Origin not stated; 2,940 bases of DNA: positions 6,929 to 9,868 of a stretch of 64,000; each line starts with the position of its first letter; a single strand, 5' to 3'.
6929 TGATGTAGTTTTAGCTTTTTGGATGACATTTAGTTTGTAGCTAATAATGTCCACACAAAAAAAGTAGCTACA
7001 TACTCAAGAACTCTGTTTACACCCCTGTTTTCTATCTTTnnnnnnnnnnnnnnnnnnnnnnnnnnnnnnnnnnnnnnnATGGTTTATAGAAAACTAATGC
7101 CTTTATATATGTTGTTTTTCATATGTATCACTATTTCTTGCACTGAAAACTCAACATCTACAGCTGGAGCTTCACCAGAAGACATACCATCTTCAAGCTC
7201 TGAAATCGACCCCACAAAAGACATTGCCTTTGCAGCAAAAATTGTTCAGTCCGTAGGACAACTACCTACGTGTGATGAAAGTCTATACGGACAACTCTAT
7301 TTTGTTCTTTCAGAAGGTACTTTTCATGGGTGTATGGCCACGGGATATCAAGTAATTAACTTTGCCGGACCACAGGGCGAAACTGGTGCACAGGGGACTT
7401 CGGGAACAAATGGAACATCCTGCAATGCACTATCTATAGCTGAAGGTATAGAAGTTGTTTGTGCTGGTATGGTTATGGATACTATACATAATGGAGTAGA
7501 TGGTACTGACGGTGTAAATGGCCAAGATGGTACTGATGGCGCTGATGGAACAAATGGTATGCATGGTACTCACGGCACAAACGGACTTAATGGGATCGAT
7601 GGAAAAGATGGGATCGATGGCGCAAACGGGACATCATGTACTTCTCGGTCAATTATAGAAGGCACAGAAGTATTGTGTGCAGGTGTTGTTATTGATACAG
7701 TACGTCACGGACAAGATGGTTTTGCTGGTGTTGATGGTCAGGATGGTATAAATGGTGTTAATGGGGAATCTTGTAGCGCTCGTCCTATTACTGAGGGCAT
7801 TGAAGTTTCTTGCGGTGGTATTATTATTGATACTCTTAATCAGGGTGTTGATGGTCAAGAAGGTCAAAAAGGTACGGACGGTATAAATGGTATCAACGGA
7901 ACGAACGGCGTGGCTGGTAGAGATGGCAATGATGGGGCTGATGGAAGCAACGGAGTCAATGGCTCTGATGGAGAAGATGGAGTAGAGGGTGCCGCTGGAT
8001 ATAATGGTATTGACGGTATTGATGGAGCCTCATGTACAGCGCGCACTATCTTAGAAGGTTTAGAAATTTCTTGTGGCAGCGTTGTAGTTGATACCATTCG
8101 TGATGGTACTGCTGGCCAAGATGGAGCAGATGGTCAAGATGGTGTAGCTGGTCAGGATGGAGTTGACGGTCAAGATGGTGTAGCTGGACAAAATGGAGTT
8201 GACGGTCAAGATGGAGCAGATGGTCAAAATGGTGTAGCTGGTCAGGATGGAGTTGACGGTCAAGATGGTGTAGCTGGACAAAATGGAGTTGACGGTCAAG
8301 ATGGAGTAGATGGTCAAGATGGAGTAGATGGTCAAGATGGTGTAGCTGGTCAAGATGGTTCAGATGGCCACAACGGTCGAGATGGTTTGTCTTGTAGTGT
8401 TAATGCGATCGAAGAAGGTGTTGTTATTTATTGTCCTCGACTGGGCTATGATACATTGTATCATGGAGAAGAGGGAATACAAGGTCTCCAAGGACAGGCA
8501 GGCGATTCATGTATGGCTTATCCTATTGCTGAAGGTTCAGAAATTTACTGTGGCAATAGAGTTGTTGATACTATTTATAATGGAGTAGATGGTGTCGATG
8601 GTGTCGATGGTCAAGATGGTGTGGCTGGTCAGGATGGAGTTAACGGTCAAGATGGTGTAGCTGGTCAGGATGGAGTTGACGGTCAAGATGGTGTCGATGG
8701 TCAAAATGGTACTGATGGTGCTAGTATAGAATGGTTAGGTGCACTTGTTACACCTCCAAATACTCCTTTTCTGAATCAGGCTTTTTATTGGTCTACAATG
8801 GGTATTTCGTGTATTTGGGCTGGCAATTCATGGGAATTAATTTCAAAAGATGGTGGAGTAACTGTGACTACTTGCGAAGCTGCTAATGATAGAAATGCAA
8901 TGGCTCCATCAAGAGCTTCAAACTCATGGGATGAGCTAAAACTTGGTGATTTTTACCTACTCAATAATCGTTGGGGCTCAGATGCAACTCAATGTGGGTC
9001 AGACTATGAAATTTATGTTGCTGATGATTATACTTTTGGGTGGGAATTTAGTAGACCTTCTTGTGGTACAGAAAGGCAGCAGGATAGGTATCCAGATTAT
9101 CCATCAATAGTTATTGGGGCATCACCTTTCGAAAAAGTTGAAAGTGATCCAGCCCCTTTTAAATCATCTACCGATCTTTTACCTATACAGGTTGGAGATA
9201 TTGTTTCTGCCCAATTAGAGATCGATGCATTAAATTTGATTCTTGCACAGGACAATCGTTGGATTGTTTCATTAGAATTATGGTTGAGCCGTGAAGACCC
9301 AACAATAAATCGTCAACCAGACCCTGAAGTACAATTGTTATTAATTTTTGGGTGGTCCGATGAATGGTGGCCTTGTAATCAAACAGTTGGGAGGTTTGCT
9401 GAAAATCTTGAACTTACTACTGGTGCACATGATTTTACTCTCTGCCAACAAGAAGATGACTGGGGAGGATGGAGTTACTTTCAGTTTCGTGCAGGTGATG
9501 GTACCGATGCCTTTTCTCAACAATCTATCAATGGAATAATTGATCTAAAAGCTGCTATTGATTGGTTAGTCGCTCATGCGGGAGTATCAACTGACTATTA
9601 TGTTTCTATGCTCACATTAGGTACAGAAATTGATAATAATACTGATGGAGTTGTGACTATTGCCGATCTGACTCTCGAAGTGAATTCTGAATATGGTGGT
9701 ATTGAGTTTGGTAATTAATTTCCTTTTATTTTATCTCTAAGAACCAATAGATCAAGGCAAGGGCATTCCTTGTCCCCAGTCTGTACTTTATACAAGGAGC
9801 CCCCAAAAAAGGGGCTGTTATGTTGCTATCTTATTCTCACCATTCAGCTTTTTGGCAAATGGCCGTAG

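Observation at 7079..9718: Lipoprotein combining Pro-free collagen-like G-X-Y runs, six Cys-pair modules and a GH12-like domain whose nucleophile position may be substituted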

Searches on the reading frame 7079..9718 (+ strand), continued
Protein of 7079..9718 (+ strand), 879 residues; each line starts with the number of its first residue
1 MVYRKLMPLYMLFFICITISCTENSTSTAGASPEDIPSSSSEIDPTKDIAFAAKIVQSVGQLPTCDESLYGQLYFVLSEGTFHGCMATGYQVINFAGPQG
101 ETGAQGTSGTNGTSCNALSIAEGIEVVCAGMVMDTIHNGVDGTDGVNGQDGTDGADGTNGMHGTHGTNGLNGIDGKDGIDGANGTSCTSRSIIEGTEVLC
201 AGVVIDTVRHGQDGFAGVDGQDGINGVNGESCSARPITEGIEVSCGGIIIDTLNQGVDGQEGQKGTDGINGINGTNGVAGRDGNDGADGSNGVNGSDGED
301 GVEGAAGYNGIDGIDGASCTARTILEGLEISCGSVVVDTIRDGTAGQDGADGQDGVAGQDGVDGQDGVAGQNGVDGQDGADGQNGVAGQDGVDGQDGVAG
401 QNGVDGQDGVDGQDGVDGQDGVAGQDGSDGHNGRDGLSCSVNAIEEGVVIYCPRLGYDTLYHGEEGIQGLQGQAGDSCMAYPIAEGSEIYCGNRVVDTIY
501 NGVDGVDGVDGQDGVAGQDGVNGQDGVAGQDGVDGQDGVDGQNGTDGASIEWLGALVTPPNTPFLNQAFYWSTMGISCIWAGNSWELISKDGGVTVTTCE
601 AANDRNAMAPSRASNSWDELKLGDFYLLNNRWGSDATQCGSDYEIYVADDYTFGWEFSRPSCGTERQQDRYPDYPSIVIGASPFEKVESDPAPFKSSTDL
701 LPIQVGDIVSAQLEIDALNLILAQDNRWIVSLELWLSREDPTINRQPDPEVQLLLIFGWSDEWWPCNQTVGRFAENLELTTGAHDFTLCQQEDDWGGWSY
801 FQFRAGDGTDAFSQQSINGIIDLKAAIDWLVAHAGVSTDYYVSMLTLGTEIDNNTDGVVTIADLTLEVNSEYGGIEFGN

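Call 66: search_protein_families(library=pfam, proteins=[P0031, P0057], max_evalue=0.001)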
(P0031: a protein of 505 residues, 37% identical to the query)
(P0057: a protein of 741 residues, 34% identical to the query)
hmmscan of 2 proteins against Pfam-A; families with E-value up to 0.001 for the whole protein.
P0031 (505 aa): 2 families
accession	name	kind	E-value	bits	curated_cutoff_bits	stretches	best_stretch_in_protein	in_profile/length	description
PF09603.15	Fib_succ_major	-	7.8e-19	69.1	33.9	1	342-501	38-187/187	Fibrobacter succinogenes major domain (Fib_succ_major)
PF01391.23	Collagen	-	3.1e-08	33.7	27.2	2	205-247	13-55/60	Collagen triple helix repeat (20 copies)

P0057 (741 aa): 2 families
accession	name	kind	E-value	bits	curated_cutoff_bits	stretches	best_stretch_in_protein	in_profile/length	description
PF09603.15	Fib_succ_major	-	3e-21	77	33.9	1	564-730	3-187/187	Fibrobacter succinogenes major domain (Fib_succ_major)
PF01391.23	Collagen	-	1.9e-06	28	27.2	0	467-482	40-55/60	Collagen triple helix repeat (20 copies)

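Call 71: search_protein_families(library=phrogs, proteins=[window:7079-9715:+], max_evalue=0.001)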
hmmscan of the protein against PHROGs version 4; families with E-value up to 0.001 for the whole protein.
window:7079-9715:+ (879 aa): 25 families
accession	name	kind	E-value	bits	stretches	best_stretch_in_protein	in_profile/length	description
phrog_26346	-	unknown function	1.5e-37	130.6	5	251-318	206-273/659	-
phrog_1806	-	tail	1.2e-36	127.5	4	255-379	114-230/276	collagen like minor tail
phrog_6320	-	tail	2.9e-35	123.2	4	343-475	110-231/745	tail fiber protein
phrog_5073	-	tail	1.3e-34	121.2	4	342-439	266-363/519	tail fiber protein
phrog_26246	-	tail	4.9e-32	112.4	4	341-475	81-209/329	tail protein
phrog_18350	-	tail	5.4e-29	102.6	4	339-440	95-197/253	tail fiber protein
phrog_8745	-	tail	1.9e-27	96.1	4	343-440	1389-1489/1803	tail fiber protein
phrog_32779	-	unknown function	4e-21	76.2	3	392-484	212-306/555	-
phrog_25979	-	unknown function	4.5e-20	72.8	3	415-532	159-272/521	-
phrog_366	-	tail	1.1e-18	68.9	2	463-549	318-386/474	tail fiber protein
phrog_38766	-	head and packaging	1.5e-16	61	3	342-401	84-143/478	virion structural protein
phrog_819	-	tail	1.6e-16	60.7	3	211-436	478-728/1024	tail protein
phrog_3420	-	unknown function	4.5e-16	58.6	2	252-441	197-383/929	-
phrog_36982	-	unknown function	2.4e-14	53.2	2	343-548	248-449/944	-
phrog_28263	-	tail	3.6e-14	52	1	209-550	509-851/1400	tail fiber protein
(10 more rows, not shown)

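Call 73: list_cluster_members(proteins=[window:7097-9715:+, window:7109-9715:+, window:9886-10707:+, window:6353-6841:-, window:11557-13218:-])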
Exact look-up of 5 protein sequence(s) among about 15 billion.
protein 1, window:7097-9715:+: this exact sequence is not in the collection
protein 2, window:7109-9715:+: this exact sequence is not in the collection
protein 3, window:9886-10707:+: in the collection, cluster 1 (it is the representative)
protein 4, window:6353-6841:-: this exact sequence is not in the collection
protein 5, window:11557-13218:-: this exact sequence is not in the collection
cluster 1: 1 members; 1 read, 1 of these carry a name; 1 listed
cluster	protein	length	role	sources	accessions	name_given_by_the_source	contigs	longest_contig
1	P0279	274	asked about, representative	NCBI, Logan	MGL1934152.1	MAG: hypothetical protein OCD01_04000 [Fibrobacterales bacterium]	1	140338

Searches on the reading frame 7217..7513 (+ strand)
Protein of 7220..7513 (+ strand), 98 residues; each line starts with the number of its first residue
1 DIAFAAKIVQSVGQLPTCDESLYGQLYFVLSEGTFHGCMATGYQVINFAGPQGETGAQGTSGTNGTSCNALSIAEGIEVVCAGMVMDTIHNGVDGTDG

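Call 47: find_homologous_proteins(query=window:7220-7513:+, max_evalue=0.001)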
Query seq(98 aa): 1 candidates shared short words with the query, none scored E <= 0.001.

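Call 61: predict_structure(alignment_id=A3)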
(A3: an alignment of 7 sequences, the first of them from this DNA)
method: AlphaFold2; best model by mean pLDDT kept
length: 99 residues; sequences in the alignment: 7
mean_pLDDT: 64.8   pTM: 0.56
mean pLDDT of the five models: 64.8, 63.5, 60.8, 59.9, 59.1
residues with pLDDT >= 90: 7; 70-90: 31; 50-70: 36; < 50: 25
segments of 3 or more residues with pLDDT < 50: 1-5, 50-66, 97-99
pLDDT, mean of each block of 10 residues (from residue 1): 58 91 81 80 74 38 48 64 63 50
secondary structure, 60 per line:
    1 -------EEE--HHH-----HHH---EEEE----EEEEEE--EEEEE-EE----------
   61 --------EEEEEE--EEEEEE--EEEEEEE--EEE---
elements in order: E8-10 E27-30 E35-40 E43-47 E69-74 E77-82 E85-91 E94-96

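Call 64: fold_search(model_id=the predicted structure, library=pdb)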
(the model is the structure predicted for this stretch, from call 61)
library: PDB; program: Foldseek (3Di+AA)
matches with E <= 10: 104; with E <= 0.001: 0
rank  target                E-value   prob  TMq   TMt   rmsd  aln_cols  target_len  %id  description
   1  9bnb_C                3.4e-01  0.80  0.31  0.53   3.2        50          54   14  Collagen XVIII trimerization domain with introduced inter-chain disulfide bond, G(-1)C-L5C (released 2025-08-27)
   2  3hsh_A                4.0e-01  0.77  0.31  0.53   3.1        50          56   14  Crystal structure of human collagen XVIII trimerization domain (Tetragonal crystal form) (released 2009-08-11)
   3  9bnb_B                4.0e-01  0.69  0.33  0.55   3.2        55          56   13  Collagen XVIII trimerization domain with introduced inter-chain disulfide bond, G(-1)C-L5C (released 2025-08-27)
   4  3hon                  5.4e-01  0.69  0.31  0.53   3.0        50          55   14  Crystal Structure of Human Collagen XVIII Trimerization Domain (cubic form) (released 2009-08-11)
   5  9bne_A                6.1e-01  0.41  0.32  0.06   5.6        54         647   15  SARS-CoV-2 spike HexaPro protein in complex with T3A trimeric antagonist (released 2025-08-27)
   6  9bnc_B                7.7e-01  0.47  0.33  0.52   3.3        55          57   13  Collagen XVIII trimerization domain with introduced inter-chain disulfide bond, E31C-V37C (released 2025-08-27)
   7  9bnc_A                8.1e-01  0.44  0.33  0.52   3.3        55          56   13  Collagen XVIII trimerization domain with introduced inter-chain disulfide bond, E31C-V37C (released 2025-08-27)
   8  9bnb_A                8.6e-01  0.44  0.32  0.52   3.5        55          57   13  Collagen XVIII trimerization domain with introduced inter-chain disulfide bond, G(-1)C-L5C (released 2025-08-27)
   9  2zgq_A                1.2e+00  0.09  0.25  0.16  12.2        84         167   14  Crystal structure of AAL mutant L33A in P1 spacegroup (released 2009-01-20)
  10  9bnd_A                1.6e+00  0.33  0.33  0.06   3.3        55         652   13  SARS-CoV-2 spike HexaPro protein in complex with T0A trimeric antagonist (released 2025-08-27)
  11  3n3f_B                1.7e+00  0.57  0.34  0.59   2.2        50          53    6  Crystal Structure of the Human Collagen XV Trimerization Domain: A Potent Trimerizing Unit Common to Multiplexin Colla (released 2010-10-20)
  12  6x3m_H                2.0e+00  0.11  0.28  0.09  12.9        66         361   20  Crystal structure of full-length Streptococcal bacteriophage hyaluronidase in complex with unsaturated hyaluronan octa (released 2021-06-09)
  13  3n3f_A                2.2e+00  0.30  0.25  0.44   1.1        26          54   12  Crystal Structure of the Human Collagen XV Trimerization Domain: A Potent Trimerizing Unit Common to Multiplexin Colla (released 2010-10-20)
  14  2zgs_A                2.4e+00  0.06  0.24  0.16  11.7        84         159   15  Crystal structure of Agrocybe aegerita lectin AAL mutant L47A (released 2009-01-20)
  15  2zgo_A                2.4e+00  0.05  0.23  0.14  11.8        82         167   16  Crystal structure of AAL mutant H59Q complex with lactose (released 2009-01-20)
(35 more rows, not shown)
